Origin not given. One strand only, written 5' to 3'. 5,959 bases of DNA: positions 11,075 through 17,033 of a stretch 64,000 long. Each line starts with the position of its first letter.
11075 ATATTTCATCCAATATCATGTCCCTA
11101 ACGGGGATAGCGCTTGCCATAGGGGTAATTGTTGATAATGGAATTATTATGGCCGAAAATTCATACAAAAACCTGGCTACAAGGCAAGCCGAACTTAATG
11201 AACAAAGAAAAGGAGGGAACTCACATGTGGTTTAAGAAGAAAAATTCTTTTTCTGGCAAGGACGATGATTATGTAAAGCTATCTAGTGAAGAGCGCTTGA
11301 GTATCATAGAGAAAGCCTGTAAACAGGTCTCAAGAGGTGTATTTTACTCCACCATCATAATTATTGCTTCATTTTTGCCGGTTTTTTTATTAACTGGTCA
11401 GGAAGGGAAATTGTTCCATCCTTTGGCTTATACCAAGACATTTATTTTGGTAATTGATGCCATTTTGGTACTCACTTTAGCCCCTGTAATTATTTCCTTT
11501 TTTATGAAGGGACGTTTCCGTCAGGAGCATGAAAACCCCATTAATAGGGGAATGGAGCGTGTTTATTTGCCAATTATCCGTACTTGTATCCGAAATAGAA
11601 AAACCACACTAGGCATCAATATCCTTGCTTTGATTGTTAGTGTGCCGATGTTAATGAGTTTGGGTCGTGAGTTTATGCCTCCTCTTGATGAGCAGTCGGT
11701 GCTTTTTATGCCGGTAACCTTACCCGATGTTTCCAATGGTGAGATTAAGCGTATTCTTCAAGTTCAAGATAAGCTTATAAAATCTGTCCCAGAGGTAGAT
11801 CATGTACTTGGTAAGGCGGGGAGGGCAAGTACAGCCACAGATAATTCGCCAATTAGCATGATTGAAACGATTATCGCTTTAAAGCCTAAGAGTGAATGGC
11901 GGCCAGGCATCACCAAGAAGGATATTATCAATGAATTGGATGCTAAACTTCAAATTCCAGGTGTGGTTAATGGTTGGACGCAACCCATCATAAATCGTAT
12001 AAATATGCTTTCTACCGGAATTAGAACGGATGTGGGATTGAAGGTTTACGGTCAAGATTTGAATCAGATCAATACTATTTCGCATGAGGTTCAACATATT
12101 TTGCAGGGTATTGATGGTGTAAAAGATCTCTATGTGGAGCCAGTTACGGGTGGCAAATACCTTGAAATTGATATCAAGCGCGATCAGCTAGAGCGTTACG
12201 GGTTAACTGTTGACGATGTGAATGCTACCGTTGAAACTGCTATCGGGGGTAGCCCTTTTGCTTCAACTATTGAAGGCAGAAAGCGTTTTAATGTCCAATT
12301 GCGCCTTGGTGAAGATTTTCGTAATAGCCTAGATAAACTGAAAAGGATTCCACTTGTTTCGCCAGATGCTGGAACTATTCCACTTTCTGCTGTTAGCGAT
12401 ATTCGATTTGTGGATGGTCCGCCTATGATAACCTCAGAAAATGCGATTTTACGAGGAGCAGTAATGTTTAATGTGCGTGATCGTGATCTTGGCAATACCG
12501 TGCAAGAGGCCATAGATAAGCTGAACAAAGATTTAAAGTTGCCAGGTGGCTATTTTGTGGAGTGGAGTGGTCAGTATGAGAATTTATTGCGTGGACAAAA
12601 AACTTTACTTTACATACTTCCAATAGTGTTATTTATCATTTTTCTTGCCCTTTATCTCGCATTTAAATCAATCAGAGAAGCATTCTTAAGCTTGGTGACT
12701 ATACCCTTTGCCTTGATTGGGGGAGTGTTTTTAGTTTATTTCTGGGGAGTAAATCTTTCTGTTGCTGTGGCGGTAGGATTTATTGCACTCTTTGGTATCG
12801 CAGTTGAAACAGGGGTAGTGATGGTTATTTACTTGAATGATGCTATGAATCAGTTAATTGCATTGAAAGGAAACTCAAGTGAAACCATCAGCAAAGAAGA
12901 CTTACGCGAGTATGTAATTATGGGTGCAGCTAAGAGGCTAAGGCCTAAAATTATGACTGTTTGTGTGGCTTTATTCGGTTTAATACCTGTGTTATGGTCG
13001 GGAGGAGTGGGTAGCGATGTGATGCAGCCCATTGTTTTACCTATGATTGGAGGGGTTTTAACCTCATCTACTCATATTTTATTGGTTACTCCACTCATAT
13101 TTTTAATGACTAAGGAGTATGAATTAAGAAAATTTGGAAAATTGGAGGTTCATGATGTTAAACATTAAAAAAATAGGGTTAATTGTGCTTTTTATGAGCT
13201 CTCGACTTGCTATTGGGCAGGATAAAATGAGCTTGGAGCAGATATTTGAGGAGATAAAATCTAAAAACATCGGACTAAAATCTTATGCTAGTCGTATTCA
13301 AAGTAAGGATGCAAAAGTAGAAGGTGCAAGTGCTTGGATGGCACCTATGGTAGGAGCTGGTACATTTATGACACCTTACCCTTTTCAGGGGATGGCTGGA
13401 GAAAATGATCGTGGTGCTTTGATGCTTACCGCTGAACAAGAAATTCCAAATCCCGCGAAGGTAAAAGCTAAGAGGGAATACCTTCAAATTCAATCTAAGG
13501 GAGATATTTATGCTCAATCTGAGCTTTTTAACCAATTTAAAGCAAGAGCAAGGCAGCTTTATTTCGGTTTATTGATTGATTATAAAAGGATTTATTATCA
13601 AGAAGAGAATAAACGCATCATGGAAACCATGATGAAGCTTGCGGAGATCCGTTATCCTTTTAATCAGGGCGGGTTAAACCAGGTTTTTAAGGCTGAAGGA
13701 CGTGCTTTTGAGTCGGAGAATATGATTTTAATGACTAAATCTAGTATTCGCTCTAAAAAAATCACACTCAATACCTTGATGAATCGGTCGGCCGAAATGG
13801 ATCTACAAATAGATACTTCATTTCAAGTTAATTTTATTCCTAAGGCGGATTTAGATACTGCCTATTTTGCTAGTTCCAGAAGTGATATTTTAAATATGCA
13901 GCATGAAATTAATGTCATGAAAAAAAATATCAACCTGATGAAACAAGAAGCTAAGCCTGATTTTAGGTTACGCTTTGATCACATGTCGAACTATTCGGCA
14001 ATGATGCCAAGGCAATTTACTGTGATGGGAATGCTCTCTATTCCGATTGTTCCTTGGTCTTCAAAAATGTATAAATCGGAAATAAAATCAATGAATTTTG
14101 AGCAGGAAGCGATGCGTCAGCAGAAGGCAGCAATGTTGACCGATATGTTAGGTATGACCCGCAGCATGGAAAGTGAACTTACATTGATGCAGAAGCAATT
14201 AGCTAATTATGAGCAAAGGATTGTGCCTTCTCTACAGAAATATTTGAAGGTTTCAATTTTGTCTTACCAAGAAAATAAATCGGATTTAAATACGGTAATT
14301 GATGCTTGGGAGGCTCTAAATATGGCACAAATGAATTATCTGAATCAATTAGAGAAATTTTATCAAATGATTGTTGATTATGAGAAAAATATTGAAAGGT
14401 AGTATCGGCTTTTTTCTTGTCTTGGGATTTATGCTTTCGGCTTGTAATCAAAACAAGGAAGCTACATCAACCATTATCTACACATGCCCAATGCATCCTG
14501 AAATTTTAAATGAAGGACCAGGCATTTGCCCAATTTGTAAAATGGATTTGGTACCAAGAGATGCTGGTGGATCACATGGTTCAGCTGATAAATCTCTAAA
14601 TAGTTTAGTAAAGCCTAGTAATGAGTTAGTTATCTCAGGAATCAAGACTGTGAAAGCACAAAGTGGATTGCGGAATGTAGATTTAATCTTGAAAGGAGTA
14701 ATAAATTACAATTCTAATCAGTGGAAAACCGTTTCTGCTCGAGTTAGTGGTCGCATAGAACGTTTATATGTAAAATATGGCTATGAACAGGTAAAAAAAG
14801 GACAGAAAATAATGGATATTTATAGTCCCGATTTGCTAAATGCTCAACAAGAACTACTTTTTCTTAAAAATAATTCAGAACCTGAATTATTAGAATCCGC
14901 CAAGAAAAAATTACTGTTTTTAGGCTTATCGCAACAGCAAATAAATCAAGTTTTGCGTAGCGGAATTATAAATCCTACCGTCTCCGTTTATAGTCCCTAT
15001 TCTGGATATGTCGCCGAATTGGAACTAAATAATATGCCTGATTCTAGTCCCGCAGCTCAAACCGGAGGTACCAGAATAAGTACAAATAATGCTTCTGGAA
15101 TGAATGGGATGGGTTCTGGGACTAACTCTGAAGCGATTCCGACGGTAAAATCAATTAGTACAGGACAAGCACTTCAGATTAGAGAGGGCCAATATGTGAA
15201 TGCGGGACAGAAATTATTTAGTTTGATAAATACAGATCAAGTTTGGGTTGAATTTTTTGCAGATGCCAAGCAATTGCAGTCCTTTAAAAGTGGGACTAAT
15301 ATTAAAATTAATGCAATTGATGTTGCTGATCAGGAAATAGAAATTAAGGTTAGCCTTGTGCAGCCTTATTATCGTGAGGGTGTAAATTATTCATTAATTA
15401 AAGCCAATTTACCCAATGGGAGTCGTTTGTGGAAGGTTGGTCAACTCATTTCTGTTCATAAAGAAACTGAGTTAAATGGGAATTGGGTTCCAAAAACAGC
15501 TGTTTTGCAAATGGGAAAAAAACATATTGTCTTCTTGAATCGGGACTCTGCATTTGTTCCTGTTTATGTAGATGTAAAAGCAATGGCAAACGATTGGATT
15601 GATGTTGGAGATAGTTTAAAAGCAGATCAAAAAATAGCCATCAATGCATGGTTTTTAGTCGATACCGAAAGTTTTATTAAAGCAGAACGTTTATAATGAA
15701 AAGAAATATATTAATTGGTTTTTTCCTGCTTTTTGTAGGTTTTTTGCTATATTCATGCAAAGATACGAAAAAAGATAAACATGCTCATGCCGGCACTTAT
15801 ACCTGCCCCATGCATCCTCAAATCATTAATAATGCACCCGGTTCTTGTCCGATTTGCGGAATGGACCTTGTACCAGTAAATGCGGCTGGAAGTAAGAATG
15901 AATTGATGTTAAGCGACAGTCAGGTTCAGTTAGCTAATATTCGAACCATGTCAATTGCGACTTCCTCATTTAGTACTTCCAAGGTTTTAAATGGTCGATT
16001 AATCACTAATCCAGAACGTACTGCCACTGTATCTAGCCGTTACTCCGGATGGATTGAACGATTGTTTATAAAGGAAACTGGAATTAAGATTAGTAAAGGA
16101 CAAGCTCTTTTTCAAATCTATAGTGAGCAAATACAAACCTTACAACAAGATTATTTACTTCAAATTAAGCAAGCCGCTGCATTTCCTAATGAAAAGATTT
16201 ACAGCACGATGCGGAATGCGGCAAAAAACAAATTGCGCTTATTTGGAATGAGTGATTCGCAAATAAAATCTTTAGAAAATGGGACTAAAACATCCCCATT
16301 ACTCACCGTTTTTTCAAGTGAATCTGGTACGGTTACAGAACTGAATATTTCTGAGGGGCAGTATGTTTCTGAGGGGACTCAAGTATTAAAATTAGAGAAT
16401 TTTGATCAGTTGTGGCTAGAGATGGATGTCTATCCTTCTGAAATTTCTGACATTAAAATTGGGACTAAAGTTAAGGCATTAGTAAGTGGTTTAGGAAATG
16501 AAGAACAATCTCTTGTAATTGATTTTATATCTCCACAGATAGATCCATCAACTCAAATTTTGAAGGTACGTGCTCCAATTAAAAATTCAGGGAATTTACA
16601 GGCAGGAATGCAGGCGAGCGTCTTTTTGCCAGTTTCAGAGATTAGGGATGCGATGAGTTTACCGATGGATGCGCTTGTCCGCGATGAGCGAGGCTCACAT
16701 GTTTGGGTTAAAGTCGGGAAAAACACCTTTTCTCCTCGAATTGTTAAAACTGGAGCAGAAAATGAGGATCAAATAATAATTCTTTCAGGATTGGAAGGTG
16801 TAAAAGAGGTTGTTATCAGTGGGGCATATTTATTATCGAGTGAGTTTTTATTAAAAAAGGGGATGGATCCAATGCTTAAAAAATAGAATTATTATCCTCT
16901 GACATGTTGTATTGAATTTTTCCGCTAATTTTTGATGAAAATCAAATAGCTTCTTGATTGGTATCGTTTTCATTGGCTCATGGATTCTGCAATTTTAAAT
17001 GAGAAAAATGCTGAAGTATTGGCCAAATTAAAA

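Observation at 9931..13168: CusA-type RND pump encoded as two genes, split in the TM4-TM5 cytoplasmic loop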

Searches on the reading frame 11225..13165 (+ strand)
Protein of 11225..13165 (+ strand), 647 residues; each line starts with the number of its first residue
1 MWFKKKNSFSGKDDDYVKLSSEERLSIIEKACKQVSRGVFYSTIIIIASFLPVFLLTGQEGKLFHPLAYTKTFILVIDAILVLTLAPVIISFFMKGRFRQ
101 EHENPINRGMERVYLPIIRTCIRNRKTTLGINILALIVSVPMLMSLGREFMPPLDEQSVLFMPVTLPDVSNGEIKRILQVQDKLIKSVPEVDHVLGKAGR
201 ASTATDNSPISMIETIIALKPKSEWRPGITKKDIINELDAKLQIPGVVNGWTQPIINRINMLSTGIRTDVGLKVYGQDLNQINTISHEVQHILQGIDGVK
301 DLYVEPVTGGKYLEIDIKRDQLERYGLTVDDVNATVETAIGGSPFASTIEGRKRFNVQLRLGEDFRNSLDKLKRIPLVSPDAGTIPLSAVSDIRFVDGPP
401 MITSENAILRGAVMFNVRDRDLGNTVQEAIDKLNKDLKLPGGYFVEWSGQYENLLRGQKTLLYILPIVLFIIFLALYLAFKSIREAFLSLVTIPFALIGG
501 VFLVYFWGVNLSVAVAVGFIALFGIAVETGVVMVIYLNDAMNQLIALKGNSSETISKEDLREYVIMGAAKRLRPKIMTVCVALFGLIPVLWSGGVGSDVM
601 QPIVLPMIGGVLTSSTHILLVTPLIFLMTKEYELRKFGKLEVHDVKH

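Call 4: search_protein_families(library=ncbifam, proteins=[window:11225-13165:+])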
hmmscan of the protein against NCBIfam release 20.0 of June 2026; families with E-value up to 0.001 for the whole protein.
window:11225-13165:+ (647 aa): 11 families
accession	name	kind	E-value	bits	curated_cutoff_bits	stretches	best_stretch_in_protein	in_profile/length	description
TIGR00914.1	2A0601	subfamily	2.7e-187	624.7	701.45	1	18-630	431-1036/1051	CusA/CzcA family heavy metal efflux RND transporter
NF033617.1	RND_permease_2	subfamily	4.7e-66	223.5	1250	1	31-629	425-1007/1009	multidrug efflux RND transporter permease subunit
NF000282.2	RND_permease_1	subfamily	2.5e-48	164.7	1250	1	29-629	431-1027/1029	multidrug efflux RND transporter permease subunit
NF007905.0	PRK10614.1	equivalog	9.8e-45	152.6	1774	1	32-635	428-1014/1025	multidrug efflux RND transporter permease subunit MdtC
NF007798.0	PRK10503.1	equivalog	1.3e-43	148.8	1584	1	34-631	439-1024/1040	MdtB/MuxB family multidrug efflux RND transporter permease subunit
TIGR00915.1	2A0602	subfamily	4.9e-43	147.2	940.35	1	29-631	432-1030/1050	efflux RND transporter permease subunit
NF007133.0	PRK09579.1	equivalog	2.3e-31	108.2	1763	1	33-628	428-1001/1017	multidrug efflux RND transporter permease subunit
NF007131.0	PRK09577.1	equivalog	1.1e-29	102.8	1768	1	22-629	421-1022/1045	multidrug efflux RND transporter permease subunit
NF007842.1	PRK10555.1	equivalog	1.3e-25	89.4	1854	1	312-630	724-1027/1036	multidrug efflux RND transporter permease AcrD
NF011706.2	PRK15127.1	equivalog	1e-22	79.9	2150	1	32-641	435-1041/1049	multidrug efflux RND transporter permease subunit AcrB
NF000037.1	RND_perm_OqxB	exception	2.1e-20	72.2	2200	1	25-630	430-1035/1050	multidrug efflux RND transporter permease subunit OqxB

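Call 14: search_solved_structures(query=window:11225-13165:+, show_alignments=1, max_evalue=1e-30)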
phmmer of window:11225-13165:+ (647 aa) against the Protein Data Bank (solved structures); distinct sequences matched with E-value up to 1e-30: 10.
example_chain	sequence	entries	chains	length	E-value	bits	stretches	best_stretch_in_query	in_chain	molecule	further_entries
3ne5_A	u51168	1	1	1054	5.6e-157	526.9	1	19-627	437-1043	Cation efflux system protein cusA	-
3t51_A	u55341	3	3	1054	5.6e-157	526.9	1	19-627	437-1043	Cation efflux system protein CusA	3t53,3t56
3k07_A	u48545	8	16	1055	5.7e-157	526.9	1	19-627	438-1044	Cation efflux system protein cusA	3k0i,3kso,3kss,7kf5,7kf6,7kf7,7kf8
4dnt_A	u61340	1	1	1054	9.1e-157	526.2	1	18-627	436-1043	Cation efflux system protein CusA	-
4dop_A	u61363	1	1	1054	4e-156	524.1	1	19-627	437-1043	Cation efflux system protein CusA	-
4dnr_A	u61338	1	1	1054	6.9e-156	523.3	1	19-627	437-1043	Cation efflux system protein CusA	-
4k0e_A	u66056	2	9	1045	4.6e-92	312.5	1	29-629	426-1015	Heavy metal cation tricomponent efflux pump ZneA(CzcA-like)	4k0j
9lyq_B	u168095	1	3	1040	4.5e-37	130.9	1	22-631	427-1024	Multidrug resistance protein MdtB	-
5t0o_A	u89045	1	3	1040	1.1e-32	116.3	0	30-632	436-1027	CmeB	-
5lq3_A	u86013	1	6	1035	2.1e-32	115.5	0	30-631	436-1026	CmeB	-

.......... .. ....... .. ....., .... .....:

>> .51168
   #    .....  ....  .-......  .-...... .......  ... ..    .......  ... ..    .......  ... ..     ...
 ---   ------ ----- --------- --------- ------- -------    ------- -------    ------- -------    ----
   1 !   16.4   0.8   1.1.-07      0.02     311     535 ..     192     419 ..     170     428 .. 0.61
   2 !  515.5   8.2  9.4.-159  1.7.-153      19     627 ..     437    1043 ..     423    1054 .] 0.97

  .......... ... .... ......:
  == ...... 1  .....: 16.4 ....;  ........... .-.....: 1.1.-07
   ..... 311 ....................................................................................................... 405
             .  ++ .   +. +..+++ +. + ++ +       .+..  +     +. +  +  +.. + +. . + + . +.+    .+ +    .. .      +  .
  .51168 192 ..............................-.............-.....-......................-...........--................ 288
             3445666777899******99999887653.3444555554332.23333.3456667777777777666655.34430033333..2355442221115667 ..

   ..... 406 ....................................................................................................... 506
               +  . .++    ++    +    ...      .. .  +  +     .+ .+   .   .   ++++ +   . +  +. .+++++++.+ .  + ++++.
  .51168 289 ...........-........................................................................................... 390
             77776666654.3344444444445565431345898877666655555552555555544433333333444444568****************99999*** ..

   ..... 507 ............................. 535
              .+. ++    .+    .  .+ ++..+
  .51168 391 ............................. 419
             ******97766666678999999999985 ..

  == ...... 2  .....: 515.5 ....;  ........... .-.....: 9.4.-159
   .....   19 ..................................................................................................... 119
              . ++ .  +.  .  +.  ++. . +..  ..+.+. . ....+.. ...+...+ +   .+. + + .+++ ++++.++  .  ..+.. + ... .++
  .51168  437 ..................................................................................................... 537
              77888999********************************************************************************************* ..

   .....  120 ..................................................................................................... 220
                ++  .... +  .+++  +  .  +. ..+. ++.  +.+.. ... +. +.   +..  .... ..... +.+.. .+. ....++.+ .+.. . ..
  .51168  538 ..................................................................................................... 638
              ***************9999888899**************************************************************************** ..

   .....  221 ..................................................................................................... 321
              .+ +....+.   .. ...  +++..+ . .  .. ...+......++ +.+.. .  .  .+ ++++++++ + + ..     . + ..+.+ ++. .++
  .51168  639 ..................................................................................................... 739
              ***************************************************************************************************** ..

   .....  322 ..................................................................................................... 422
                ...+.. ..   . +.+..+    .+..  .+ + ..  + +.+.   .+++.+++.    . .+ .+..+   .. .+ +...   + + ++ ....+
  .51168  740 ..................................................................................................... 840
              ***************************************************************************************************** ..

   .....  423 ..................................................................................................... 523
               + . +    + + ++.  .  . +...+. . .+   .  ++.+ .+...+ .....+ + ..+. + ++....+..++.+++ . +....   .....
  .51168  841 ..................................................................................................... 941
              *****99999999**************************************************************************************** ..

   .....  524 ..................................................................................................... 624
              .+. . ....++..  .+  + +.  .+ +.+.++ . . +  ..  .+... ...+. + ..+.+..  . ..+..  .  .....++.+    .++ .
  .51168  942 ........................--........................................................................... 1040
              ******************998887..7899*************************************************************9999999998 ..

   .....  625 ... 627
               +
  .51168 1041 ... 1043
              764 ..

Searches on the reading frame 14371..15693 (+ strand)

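Call 4: search_protein_families(library=ncbifam, proteins=[window:14371-15693:+])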
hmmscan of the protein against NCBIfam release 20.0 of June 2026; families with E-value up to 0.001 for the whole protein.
window:14371-15693:+ (441 aa): 11 families
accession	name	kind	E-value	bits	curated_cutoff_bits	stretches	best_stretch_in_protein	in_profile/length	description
TIGR00999.1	8a0102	subfamily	2.7e-23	82.5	319.3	1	269-430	107-270/271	CzcB/NccB family metal efflux transporter periplasmic adaptor subunit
NF007303.0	PRK09783.1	subfamily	5.8e-23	81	390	1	26-219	38-230/414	copper/silver efflux system membrane fusion protein CusB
TIGR01730.1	RND_mfp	subfamily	8.8e-21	74.2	94.9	1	269-428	149-311/322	efflux RND transporter periplasmic adaptor subunit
NF045680.1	DiMtlExpIhpB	equivalog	1.1e-08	34.5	450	1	269-433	152-317/326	divalent metal ion exporter adaptor subunit IhpB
TIGR00998.1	8a0101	subfamily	1.7e-08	33.8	390.8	1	268-324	218-273/334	EmrA/EmrK family multidrug efflux transporter periplasmic adaptor subunit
TIGR02828.1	TIGR02828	hypoth_equivalog_domain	2e-05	24.6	154.4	1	276-403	42-168/188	putative membrane fusion protein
NF007785.0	PRK10476.1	equivalog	2.1e-05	23.5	376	0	267-327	221-281/347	multidrug transporter subunit MdtN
NF002939.0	PRK03598.1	equivalog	7.1e-05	22.1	393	0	271-332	221-282/332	secretion protein HlyD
TIGR01843.1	type_I_hlyD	subfamily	0.00018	20.6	208.65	0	253-314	40-98/422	HlyD family type I secretion periplasmic adaptor subunit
TIGR03794.1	NHLM_micro_HlyD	equivalog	0.00057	18.9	156.2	0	108-169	49-112/421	NHLP bacteriocin system secretion protein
TIGR02971.1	heterocyst_DevB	subfamily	0.00081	18.9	129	0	122-152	17-49/327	ABC exporter membrane fusion protein, DevB family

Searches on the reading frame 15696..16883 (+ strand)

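Call 4: search_protein_families(library=ncbifam, proteins=[window:15696-16883:+])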
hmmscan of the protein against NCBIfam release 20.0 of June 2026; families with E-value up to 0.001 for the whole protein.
window:15696-16883:+ (396 aa): 13 families
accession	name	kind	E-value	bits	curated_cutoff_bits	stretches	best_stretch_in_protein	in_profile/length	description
TIGR01730.1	RND_mfp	subfamily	1.1e-37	129.7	94.9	1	84-380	3-313/322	efflux RND transporter periplasmic adaptor subunit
TIGR00999.1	8a0102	subfamily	1.8e-29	102.7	319.3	1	191-380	82-270/271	CzcB/NccB family metal efflux transporter periplasmic adaptor subunit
NF007303.0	PRK09783.1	subfamily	6.4e-29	100.6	390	1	34-390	49-402/414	copper/silver efflux system membrane fusion protein CusB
NF045680.1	DiMtlExpIhpB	equivalog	1.7e-19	70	450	2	209-382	144-316/326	divalent metal ion exporter adaptor subunit IhpB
NF008589.1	PRK11556.1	equivalog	2.5e-10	39.8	391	1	279-377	277-376/392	MdtA/MuxA family multidrug efflux RND transporter periplasmic adaptor subunit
NF045904.1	RND-peri-MexE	equivalog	3.4e-10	39.4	714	1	274-376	253-356/390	multidrug efflux RND transporter periplasmic adaptor subunit MexE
NF038010.1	ABC_adapt_DarC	equivalog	1.6e-09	37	450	1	202-375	230-403/417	darobactin export ABC transporter periplasmic adaptor subunit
NF007132.1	PRK09578.1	equivalog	1.6e-08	33.7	512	1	281-381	267-368/396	MexX/AxyX family multidrug efflux RND transporter periplasmic adaptor subunit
NF008606.0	PRK11578.1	equivalog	6.5e-08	32.1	342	1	207-376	188-364/371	macrolide transporter subunit MacA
NF033138.2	RND-peri-MexC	equivalog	8.1e-07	28.5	625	0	276-379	257-362/375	MexC family multidrug efflux RND transporter periplasmic adaptor subunit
TIGR00998.1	8a0101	subfamily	2.5e-06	26.7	390.8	1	204-260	206-262/334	EmrA/EmrK family multidrug efflux transporter periplasmic adaptor subunit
NF000272.2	OqxA_adapt_sub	exception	4e-05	22.7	835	0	274-376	263-366/391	multidrug efflux RND transporter periplasmic adaptor subunit OqxA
TIGR03794.1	NHLM_micro_HlyD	equivalog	7.3e-05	21.8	156.2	0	190-238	243-289/421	NHLP bacteriocin system secretion protein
